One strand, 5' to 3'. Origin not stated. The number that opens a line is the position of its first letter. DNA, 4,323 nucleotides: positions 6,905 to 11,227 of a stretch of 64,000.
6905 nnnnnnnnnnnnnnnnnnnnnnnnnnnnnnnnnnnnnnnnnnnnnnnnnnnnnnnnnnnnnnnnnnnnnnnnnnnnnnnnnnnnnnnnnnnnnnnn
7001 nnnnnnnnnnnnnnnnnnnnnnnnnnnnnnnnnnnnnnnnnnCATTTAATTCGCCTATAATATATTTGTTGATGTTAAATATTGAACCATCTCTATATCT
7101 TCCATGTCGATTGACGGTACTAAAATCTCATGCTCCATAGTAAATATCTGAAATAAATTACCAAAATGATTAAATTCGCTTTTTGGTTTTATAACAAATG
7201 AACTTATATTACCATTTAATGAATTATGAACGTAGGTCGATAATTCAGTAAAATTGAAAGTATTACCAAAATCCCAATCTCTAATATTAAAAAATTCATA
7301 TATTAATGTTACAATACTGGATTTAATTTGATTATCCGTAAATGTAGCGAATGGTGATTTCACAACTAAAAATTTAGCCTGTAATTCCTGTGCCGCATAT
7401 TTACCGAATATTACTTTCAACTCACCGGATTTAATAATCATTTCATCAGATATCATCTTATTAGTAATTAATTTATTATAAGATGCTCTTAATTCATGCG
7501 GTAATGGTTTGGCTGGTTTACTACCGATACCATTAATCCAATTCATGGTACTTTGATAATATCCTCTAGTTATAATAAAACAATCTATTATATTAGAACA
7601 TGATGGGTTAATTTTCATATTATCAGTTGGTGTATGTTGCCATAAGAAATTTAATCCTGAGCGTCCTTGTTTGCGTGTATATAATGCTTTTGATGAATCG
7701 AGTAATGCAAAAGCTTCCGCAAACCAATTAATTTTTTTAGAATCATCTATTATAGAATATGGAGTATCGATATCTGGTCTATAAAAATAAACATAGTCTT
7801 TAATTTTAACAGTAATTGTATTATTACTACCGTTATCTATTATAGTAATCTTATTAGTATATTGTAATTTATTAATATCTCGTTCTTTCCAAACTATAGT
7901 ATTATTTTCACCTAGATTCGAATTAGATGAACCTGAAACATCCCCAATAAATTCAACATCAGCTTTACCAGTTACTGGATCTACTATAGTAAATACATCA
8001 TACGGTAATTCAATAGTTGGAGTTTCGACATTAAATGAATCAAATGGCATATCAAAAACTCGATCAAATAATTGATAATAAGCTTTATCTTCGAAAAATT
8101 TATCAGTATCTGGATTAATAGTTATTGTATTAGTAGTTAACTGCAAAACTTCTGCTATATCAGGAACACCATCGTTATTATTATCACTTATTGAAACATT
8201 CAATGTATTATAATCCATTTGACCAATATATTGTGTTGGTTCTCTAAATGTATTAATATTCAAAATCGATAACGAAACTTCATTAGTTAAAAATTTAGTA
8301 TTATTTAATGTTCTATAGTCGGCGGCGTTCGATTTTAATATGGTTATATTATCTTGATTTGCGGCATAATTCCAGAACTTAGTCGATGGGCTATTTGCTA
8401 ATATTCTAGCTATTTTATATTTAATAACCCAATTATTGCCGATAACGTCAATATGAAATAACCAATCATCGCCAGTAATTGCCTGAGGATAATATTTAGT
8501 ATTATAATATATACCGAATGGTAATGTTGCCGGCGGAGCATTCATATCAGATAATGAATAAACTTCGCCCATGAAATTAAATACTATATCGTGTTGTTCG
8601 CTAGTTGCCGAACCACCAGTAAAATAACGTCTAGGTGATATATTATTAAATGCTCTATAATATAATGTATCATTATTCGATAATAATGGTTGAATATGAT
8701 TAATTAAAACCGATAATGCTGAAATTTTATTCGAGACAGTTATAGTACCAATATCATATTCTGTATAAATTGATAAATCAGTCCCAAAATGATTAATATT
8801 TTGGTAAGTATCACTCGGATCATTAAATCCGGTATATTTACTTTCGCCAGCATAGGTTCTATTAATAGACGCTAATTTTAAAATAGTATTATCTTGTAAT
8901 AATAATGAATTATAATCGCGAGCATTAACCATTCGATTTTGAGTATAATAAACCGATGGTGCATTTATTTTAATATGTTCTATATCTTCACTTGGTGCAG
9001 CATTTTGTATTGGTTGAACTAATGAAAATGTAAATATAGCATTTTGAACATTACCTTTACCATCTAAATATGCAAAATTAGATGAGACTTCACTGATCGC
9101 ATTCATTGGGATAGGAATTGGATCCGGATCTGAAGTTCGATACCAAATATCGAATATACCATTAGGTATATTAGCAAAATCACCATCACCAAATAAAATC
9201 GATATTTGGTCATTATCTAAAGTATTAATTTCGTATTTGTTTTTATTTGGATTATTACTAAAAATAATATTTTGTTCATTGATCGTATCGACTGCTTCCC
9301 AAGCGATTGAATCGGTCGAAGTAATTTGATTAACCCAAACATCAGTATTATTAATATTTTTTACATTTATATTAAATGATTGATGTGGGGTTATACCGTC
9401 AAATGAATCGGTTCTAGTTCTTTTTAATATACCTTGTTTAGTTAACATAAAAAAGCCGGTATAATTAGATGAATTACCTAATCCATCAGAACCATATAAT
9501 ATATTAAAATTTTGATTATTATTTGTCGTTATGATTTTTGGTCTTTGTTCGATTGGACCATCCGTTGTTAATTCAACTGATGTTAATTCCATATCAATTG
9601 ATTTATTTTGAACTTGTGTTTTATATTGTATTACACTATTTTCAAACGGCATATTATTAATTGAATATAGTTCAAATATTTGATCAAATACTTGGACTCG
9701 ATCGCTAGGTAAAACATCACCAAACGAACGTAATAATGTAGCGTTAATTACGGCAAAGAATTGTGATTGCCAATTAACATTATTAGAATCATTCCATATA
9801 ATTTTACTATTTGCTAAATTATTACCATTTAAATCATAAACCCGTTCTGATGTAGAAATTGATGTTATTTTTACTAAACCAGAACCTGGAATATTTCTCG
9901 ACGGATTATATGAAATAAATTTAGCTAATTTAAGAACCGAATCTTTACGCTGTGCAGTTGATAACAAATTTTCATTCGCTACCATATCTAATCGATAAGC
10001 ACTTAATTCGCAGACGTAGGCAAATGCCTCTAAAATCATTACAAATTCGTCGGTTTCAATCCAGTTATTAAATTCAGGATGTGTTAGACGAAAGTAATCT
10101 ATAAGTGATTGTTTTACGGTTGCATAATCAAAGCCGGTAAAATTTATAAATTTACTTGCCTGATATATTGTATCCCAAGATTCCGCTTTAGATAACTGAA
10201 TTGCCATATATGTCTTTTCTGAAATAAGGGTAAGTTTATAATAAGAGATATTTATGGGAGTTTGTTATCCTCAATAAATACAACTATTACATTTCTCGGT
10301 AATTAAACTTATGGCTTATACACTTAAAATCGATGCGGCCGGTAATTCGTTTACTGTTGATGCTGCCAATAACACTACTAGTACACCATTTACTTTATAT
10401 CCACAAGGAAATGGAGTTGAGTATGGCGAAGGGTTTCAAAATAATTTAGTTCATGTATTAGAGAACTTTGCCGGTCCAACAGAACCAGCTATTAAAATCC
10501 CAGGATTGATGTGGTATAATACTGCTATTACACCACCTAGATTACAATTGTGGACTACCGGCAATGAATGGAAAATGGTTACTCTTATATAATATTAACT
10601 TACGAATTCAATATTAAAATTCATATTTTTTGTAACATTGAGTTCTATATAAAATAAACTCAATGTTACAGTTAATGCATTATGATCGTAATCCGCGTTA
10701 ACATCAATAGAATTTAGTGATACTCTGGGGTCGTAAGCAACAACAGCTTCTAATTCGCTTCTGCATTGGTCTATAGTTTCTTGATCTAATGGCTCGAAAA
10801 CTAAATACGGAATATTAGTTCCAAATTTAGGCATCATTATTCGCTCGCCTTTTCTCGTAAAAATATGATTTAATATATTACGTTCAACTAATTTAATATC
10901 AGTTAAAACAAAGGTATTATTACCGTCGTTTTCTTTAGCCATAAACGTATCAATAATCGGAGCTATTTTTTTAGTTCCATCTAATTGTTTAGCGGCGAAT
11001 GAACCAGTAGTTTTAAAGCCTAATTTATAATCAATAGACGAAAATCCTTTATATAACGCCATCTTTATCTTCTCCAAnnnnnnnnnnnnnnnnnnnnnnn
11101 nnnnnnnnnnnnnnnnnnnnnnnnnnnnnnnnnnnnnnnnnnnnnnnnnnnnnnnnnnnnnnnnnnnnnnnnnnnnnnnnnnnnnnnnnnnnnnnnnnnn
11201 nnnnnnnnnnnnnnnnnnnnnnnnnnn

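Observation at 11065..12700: gp5/gpV-type spike with a ~500-aa C-terminal array of degenerate LNKLP-x-x-x-G repeats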

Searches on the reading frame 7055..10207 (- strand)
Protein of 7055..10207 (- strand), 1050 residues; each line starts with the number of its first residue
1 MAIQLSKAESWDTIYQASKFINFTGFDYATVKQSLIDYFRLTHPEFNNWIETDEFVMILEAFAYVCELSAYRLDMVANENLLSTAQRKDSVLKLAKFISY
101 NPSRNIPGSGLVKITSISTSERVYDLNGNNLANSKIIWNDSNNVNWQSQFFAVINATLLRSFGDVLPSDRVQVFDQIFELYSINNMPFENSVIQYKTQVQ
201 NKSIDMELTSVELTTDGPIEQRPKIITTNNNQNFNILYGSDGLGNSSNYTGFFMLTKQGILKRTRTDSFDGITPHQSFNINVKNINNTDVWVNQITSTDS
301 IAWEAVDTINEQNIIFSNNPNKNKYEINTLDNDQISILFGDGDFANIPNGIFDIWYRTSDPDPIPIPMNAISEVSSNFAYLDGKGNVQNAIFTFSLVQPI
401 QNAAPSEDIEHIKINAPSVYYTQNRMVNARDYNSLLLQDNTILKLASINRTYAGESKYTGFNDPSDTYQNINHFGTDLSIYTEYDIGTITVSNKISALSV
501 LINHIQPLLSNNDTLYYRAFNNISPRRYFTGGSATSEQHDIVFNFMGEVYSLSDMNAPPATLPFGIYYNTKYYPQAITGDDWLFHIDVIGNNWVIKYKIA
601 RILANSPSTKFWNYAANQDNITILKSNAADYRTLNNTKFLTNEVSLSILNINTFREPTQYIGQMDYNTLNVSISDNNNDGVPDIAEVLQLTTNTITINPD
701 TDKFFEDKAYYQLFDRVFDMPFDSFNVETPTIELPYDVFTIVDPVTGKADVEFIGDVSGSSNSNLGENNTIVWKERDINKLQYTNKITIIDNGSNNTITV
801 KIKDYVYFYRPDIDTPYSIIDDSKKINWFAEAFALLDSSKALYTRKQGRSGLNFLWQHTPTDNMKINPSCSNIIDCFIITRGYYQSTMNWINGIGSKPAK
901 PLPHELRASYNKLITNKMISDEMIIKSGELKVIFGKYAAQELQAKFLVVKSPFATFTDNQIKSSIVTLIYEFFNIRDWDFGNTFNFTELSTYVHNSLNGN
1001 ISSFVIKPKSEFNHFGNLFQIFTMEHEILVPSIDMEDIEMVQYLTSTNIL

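Call 3: search_protein_families(library=pfam, proteins=[window:7055-10207:-], max_evalue=0.1)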
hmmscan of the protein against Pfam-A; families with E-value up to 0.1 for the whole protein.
window:7055-10207:- (1050 aa): 1 family
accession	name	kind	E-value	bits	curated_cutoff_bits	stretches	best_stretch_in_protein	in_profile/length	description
PF13517.12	FG-GAP_3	-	0.0058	17.6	26.9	1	646-684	20-59/61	FG-GAP-like repeat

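Call 4: search_protein_families(library=phrogs, proteins=[window:7055-10207:-], max_evalue=0.01)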
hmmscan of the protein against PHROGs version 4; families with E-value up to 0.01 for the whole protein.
window:7055-10207:- (1050 aa): 2 families
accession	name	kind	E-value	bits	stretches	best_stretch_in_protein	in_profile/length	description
phrog_10646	-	tail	3.3e-228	761.5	2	4-514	9-521/1142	baseplate wedge subunit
phrog_219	-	tail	1.1e-21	78.1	2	255-436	151-323/598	baseplate wedge subunit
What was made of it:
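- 7055..10207 (-): gp6-like baseplate wedge protein. phrog_10646, E = 3e-228 (call 4).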

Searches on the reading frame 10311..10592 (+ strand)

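Call 3: search_protein_families(library=pfam, proteins=[window:10311-10592:+], max_evalue=0.1)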
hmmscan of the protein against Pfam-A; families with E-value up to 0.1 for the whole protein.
window:10311-10592:+ (93 aa): 0 families

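Call 4: search_protein_families(library=phrogs, proteins=[window:10311-10592:+], max_evalue=0.01)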
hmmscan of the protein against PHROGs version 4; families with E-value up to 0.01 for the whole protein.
window:10311-10592:+ (93 aa): 2 families
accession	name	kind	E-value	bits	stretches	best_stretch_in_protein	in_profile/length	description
phrog_15511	-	unknown function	6.9e-06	26.4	1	22-87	25-90/511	-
phrog_14394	-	head and packaging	2.1e-05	24.8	1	21-74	28-82/366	virion structural protein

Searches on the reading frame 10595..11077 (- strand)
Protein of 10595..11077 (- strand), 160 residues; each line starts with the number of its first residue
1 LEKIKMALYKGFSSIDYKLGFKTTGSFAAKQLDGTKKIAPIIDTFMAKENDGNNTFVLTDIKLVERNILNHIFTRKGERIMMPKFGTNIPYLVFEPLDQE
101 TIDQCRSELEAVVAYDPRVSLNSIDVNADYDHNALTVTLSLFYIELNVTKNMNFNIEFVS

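Call 3: search_protein_families(library=pfam, proteins=[window:10595-11077:-], max_evalue=0.1)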
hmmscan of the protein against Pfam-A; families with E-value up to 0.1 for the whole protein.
window:10595-11077:- (160 aa): 1 family
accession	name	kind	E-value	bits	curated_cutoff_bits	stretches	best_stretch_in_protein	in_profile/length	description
PF04965.19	GPW_gp25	-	1.8e-11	44.1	27.2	1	64-140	7-88/96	Baseplate wedge protein gp25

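Call 4: search_protein_families(library=phrogs, proteins=[window:10595-11077:-], max_evalue=0.01)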
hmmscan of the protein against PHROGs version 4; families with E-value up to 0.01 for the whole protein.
window:10595-11077:- (160 aa): 4 families
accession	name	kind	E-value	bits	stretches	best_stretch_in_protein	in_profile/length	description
phrog_261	-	tail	1.5e-21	78.5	1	55-157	38-142/312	baseplate wedge subunit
phrog_43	-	tail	3.1e-17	63.4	1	48-152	6-110/126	baseplate wedge subunit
phrog_975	-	tail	9e-06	26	1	65-145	138-217/238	baseplate protein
phrog_37990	-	tail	3.8e-05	24.5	1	82-140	1-60/80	baseplate wedge subunit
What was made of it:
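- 10595..11077 (-): Downstream neighbour: gp25-like baseplate wedge protein. PF04965, E = 1.8e-11 (call 3). phrog_261 (call 4).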
